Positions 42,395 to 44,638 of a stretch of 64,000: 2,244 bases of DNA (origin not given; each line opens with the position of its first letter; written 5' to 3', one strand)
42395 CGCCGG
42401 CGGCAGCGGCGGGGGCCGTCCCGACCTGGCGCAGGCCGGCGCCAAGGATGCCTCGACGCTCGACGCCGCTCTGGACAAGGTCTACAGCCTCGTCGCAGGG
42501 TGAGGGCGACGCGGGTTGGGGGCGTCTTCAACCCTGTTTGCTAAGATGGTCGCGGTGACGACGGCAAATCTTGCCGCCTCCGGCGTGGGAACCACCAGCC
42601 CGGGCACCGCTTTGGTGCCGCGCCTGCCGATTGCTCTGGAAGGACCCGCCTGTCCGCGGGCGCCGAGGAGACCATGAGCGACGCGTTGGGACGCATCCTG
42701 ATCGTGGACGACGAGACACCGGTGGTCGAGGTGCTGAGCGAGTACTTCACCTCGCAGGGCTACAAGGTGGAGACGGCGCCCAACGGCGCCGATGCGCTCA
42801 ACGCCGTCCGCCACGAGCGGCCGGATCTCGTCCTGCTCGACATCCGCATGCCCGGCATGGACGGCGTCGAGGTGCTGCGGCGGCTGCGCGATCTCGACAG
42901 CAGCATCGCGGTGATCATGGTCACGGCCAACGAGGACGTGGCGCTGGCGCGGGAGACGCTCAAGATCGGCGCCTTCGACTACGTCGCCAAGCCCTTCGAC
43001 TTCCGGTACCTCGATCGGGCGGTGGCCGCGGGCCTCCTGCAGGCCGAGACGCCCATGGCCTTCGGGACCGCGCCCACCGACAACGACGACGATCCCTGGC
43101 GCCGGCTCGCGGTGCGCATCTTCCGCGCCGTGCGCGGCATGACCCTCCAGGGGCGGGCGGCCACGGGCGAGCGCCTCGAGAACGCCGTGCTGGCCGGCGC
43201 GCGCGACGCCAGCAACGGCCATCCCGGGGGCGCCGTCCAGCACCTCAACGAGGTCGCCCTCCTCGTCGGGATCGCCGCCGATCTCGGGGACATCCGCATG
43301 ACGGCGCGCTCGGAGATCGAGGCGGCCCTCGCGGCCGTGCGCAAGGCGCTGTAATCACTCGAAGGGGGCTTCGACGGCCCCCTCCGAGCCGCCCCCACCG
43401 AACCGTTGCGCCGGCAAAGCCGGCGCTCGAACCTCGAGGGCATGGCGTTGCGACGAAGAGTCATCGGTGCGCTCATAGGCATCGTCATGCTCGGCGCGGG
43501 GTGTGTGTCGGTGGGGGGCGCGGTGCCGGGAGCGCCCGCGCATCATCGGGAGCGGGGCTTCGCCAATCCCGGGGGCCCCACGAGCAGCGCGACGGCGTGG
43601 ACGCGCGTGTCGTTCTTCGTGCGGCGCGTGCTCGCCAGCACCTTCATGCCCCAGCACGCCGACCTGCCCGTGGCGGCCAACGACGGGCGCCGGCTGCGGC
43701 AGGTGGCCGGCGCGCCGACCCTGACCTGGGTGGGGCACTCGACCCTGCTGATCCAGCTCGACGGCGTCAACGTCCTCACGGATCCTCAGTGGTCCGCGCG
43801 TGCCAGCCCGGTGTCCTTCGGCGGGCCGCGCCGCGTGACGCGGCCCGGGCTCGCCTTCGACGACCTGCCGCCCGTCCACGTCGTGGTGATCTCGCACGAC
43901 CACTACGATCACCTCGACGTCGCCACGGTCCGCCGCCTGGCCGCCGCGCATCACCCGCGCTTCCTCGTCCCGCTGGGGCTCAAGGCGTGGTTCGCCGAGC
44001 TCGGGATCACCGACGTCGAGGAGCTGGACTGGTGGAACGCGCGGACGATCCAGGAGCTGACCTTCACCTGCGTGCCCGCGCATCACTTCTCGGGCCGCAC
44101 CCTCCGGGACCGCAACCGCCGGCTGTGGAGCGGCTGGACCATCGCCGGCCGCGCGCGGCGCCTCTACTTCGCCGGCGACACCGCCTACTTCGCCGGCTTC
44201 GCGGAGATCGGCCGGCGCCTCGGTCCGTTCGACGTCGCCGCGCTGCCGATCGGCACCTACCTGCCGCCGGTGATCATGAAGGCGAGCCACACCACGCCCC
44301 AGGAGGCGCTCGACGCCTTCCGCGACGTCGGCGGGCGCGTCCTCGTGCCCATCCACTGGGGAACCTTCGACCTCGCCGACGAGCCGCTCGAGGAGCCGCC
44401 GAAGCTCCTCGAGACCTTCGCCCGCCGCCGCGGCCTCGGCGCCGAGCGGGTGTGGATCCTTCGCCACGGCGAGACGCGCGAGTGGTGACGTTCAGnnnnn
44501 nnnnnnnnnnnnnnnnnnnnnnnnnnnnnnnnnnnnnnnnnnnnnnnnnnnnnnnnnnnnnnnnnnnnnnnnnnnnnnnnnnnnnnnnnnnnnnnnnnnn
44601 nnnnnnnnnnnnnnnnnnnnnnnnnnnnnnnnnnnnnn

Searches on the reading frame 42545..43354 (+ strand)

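Call 57: search_protein_families(library=pfam, proteins=[window:42545-43354:+])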
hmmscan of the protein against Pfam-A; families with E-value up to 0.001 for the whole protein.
window:42545-43354:+ (269 aa): 1 family
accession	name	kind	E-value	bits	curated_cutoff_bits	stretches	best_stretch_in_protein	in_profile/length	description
PF00072.30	Response_reg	-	1.4e-34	119.1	30.2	1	51-160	1-110/111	Response regulator receiver domain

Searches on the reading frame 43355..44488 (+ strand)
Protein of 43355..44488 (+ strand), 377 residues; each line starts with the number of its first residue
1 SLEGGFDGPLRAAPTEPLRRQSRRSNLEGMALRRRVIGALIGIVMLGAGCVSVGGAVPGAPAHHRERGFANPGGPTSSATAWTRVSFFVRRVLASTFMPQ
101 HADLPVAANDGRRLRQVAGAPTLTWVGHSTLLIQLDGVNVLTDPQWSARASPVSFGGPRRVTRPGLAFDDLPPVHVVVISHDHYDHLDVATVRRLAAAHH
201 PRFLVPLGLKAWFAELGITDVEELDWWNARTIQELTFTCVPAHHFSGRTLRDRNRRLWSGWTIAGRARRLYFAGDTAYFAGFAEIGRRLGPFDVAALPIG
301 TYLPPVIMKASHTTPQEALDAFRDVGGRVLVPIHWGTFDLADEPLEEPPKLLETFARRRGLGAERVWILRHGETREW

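Call 57: search_protein_families(library=pfam, proteins=[window:43355-44488:+])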
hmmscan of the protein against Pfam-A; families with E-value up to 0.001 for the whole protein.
window:43355-44488:+ (377 aa): 2 families
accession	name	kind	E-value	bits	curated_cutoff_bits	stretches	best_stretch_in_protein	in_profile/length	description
PF12706.13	Lactamase_B_2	-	2.1e-43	148.7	27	1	139-335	2-200/200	Beta-lactamase superfamily domain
PF13483.12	Lactamase_B_3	-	4e-16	59.8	24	1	122-334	1-160/160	Beta-lactamase superfamily domain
